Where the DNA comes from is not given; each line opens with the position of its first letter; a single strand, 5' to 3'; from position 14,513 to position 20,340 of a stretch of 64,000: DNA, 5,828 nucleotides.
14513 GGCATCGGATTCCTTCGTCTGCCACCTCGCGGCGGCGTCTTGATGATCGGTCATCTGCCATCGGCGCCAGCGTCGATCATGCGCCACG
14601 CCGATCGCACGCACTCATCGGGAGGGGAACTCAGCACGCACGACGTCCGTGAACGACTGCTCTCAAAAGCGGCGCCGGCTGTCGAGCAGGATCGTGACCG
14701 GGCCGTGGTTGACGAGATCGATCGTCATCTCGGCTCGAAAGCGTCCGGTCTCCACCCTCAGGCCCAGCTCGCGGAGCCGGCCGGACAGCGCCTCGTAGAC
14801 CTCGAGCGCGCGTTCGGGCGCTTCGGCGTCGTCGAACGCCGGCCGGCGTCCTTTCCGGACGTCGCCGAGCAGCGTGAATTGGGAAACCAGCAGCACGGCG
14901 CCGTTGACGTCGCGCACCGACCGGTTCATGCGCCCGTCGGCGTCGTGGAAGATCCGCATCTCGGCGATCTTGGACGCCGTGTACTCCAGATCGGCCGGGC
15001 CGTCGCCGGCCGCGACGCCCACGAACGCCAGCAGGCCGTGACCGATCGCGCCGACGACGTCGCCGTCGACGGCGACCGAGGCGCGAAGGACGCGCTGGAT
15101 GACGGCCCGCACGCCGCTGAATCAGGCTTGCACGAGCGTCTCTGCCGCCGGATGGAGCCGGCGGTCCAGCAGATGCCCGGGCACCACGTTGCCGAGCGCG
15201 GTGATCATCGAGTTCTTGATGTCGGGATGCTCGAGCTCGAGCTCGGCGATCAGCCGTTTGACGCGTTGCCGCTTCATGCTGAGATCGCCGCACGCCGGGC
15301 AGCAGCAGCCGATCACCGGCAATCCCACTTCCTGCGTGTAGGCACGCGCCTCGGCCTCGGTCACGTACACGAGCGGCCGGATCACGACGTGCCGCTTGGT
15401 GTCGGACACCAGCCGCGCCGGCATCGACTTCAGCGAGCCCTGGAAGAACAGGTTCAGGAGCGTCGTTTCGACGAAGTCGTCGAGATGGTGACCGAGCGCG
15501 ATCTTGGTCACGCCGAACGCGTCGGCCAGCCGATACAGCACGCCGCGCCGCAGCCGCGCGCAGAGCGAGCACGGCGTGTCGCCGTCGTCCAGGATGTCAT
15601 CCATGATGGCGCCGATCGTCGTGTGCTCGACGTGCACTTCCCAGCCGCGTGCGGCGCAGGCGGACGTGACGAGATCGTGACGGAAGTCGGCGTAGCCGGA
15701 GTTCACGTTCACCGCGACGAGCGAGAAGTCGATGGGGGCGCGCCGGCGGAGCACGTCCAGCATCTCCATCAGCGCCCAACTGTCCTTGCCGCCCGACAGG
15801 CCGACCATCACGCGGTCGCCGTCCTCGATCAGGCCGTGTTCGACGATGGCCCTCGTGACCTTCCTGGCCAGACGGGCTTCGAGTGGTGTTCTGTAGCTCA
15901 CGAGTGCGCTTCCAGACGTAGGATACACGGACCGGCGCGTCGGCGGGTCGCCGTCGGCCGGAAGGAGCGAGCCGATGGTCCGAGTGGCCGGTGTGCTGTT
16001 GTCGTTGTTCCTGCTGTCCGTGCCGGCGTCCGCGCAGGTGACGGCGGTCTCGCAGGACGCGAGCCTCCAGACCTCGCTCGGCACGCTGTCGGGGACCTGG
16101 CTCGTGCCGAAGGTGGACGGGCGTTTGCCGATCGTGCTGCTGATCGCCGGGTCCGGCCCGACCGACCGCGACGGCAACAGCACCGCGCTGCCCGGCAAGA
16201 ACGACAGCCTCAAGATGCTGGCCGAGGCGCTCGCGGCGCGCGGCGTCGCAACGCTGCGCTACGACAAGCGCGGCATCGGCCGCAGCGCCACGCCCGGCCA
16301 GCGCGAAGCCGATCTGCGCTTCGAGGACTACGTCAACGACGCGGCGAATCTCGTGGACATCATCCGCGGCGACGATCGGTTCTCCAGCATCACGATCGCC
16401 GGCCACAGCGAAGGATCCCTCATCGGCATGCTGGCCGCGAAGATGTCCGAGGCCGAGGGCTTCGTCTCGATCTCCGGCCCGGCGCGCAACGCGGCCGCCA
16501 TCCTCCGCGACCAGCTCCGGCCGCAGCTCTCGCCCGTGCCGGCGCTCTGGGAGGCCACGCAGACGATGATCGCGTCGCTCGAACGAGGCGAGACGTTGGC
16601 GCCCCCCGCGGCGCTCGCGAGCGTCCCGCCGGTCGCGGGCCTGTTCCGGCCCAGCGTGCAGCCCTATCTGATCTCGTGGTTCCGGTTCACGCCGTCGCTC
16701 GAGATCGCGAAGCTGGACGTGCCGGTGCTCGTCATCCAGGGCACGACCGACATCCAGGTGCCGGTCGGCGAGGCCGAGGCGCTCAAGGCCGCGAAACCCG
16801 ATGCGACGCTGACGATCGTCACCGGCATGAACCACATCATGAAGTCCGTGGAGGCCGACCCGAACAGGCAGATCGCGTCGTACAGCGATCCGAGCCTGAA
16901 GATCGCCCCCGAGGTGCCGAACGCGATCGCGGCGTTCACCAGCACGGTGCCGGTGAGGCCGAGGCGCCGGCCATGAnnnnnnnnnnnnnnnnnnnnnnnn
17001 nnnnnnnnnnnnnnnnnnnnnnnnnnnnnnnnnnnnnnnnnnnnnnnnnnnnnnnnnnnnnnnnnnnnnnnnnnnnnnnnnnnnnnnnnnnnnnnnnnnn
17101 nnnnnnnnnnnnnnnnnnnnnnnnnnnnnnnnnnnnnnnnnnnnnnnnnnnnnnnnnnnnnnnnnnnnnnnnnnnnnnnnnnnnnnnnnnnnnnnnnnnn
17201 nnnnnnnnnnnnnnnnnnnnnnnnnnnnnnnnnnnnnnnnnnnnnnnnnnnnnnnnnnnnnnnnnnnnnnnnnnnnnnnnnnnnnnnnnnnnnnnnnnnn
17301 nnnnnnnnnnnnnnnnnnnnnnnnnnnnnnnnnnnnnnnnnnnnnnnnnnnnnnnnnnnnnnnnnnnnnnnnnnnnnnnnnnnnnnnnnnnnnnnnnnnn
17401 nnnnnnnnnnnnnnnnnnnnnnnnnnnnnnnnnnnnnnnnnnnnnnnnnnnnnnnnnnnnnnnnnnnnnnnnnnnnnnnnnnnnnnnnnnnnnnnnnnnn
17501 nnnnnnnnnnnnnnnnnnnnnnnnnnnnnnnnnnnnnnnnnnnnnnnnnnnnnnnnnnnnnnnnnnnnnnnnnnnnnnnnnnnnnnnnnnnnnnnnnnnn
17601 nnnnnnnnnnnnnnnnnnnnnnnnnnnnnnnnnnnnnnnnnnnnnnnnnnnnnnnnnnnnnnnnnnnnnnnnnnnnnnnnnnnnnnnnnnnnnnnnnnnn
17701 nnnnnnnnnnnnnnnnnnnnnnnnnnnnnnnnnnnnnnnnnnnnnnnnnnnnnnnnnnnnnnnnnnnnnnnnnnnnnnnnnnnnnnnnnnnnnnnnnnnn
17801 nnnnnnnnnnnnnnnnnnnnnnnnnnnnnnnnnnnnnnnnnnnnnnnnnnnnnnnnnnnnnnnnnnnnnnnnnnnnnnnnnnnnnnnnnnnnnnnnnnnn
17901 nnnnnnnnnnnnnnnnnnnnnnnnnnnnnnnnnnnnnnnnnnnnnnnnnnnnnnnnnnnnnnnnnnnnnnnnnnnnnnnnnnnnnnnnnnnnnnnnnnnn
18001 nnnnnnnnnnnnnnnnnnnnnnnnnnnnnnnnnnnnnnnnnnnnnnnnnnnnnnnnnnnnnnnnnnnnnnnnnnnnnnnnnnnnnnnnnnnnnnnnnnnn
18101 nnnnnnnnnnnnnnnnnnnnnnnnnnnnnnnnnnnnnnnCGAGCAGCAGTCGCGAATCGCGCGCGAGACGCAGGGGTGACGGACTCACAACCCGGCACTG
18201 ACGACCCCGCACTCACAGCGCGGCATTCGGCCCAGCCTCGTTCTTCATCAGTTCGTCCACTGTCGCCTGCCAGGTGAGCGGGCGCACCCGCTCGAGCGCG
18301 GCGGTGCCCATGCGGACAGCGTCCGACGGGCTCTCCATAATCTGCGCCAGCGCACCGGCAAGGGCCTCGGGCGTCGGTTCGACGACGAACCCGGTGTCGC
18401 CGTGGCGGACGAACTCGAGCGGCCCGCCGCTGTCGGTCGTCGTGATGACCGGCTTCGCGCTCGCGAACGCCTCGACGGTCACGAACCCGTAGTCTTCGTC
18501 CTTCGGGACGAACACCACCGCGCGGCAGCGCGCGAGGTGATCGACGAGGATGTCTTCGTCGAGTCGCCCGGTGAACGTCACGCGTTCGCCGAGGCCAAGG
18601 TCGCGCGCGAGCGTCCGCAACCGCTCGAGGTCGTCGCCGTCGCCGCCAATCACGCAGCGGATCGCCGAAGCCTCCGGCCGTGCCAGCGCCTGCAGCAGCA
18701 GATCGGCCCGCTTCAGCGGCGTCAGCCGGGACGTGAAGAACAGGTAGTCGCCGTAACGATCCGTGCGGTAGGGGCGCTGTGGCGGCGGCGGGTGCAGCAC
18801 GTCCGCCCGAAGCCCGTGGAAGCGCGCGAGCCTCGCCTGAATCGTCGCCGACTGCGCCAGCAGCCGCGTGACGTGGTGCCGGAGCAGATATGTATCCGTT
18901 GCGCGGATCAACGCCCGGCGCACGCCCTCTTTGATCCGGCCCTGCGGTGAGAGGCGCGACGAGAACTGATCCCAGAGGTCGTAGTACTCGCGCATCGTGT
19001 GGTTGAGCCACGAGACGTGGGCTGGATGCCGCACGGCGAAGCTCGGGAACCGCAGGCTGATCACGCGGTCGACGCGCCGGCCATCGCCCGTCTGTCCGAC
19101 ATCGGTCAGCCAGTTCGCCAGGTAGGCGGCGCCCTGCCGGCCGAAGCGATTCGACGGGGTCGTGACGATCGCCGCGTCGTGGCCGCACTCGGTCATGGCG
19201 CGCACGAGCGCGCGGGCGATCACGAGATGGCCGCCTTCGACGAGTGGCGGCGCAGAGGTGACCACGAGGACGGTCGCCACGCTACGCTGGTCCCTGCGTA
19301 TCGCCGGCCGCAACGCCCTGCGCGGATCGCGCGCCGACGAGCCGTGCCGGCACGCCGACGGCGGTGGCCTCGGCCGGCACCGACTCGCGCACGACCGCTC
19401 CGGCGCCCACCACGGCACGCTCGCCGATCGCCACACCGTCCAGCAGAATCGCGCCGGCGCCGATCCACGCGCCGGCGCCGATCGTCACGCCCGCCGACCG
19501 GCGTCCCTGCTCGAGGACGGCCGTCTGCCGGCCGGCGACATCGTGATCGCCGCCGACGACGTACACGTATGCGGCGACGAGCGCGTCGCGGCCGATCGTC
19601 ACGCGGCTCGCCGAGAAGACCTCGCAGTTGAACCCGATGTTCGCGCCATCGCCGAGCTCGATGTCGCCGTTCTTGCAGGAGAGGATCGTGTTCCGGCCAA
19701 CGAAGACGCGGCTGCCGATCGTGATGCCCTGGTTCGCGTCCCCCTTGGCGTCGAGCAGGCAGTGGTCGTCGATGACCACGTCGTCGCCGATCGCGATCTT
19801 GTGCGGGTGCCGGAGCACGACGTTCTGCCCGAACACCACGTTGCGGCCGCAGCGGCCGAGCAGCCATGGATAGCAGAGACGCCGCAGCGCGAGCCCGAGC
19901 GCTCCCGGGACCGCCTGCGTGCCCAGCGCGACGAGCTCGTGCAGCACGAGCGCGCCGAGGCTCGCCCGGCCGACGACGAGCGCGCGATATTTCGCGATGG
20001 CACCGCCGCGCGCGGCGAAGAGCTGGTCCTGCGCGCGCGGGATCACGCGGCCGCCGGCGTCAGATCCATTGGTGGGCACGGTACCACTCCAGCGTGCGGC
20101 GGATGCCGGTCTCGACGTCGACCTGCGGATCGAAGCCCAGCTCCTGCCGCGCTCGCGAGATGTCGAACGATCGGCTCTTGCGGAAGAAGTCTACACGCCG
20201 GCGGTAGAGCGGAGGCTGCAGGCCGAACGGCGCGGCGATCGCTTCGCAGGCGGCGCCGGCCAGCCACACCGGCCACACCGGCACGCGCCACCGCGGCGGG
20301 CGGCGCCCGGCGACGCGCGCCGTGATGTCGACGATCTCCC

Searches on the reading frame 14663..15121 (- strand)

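Call 52: search_protein_families(library=pfam, proteins=[window:14663-15121:-], max_evalue=0.001)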
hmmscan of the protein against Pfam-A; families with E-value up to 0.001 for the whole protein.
window:14663-15121:- (152 aa): 1 family
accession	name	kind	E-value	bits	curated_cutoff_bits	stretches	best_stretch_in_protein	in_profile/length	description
PF02580.21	Tyr_Deacylase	-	1.3e-53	181.6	25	1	5-147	1-144/144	D-Tyr-tRNA(Tyr) deacylase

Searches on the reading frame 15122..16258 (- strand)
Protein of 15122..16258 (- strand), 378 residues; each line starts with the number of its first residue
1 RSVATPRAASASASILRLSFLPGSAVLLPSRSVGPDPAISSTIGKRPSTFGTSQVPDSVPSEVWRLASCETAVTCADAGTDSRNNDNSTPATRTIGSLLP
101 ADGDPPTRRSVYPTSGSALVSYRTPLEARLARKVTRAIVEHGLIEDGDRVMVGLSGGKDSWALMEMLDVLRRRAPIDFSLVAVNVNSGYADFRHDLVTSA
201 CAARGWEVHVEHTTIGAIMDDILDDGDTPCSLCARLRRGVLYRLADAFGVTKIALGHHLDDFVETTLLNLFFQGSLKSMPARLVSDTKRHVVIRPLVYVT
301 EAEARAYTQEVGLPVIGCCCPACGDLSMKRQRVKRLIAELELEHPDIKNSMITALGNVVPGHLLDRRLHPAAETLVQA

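Call 52: search_protein_families(library=pfam, proteins=[window:15122-16258:-], max_evalue=0.001)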
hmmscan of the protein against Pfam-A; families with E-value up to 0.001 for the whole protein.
window:15122-16258:- (378 aa): 2 families
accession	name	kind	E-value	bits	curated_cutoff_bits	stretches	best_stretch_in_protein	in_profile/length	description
PF01171.26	ATP_bind_3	-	2.1e-16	60.6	27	1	150-314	2-162/182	PP-loop family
PF21028.2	DUF1285_C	-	5.3e-05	23.8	29.3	0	92-158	21-90/95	Protein of unknown function (DUF1285), C-terminal domain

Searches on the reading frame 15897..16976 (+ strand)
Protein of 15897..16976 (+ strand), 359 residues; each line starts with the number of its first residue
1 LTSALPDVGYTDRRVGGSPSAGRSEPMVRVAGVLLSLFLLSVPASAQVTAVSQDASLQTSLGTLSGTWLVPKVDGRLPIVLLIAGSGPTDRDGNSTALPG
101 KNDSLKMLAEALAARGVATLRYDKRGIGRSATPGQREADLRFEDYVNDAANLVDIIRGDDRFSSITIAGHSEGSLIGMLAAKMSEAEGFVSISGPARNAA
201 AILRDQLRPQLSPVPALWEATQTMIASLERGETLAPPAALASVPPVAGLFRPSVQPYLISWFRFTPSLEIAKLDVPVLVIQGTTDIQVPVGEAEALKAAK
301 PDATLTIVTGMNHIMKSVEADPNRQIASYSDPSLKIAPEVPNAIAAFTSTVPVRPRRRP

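Call 76: search_protein_families(library=pfam, proteins=[window:15897-16976:+], max_evalue=0.001)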
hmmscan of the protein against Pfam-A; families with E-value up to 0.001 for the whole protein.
window:15897-16976:+ (359 aa): 5 families
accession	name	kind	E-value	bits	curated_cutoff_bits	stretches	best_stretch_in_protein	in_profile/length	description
PF12146.15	Hydrolase_4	-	1.4e-16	61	27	1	107-198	22-112/239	Serine aminopeptidase, S33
PF12697.13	Abhydrolase_6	-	8.3e-11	43.4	26.3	1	108-322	20-211/217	Alpha/beta hydrolase family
PF00561.26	Abhydrolase_1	-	4.8e-07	30.1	25.8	0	106-194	18-102/245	alpha/beta hydrolase fold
PF20408.4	Abhydrolase_11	-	1.3e-05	25.5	27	0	102-193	17-106/193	Alpha/beta hydrolase domain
PF24322.2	Tle3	-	2e-05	24.7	27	1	150-187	169-206/321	T6SS Tle3 phospholipase effector domain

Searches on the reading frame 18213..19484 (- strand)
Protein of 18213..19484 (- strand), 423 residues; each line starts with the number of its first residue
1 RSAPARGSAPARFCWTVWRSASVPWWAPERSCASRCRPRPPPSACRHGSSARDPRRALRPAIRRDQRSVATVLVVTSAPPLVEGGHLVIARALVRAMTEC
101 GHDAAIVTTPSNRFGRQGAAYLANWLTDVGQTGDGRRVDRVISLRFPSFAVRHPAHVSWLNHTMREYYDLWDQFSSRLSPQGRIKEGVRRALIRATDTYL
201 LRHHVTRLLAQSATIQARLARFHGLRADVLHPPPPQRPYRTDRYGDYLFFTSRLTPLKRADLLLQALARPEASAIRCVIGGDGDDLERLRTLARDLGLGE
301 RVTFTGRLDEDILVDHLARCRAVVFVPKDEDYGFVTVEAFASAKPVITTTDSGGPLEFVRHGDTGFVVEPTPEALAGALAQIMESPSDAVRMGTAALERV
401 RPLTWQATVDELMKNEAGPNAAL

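Call 8: search_protein_families(library=pfam, proteins=[window:18213-19484:-], max_evalue=0.01)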
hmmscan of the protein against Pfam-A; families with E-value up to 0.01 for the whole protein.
window:18213-19484:- (423 aa): 5 families
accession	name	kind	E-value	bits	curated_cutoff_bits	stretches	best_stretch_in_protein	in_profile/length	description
PF00534.26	Glycos_transf_1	-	2.9e-32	112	26.4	1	247-397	17-170/172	Glycosyl transferases group 1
PF13692.12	Glyco_trans_1_4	-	2.9e-25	89.6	27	1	247-384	3-141/142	Glycosyl transferases group 1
PF20706.3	GT4-conflict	-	6.5e-06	25.8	26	1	233-412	187-385/385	Family 4 Glycosyltransferase in conflict systems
PF13524.12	Glyco_trans_1_2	-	5.7e-05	23.5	25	1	262-413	4-143/144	Glycosyl transferase-like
PF02016.21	Peptidase_S66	-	0.0075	16.9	25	0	245-283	44-77/121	LD-carboxypeptidase N-terminal domain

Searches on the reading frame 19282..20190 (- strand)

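Call 8: search_protein_families(library=pfam, proteins=[window:19282-20190:-], max_evalue=0.01)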
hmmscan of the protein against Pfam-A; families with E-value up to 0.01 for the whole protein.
window:19282-20190:- (302 aa): 3 families
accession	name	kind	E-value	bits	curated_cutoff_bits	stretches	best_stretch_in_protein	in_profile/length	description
PF00132.30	Hexapep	-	8.7e-16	57.3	27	1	234-268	1-35/36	Bacterial transferase hexapeptide (six repeats)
PF14602.12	Hexapep_2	-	2.5e-10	40.3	27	1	235-267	2-32/34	Hexapeptide repeat of succinyl-transferase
PF25084.1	LbH_EIF2B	-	8.2e-05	23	54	0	115-172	42-95/105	EIF2B subunit epsilon LbH domain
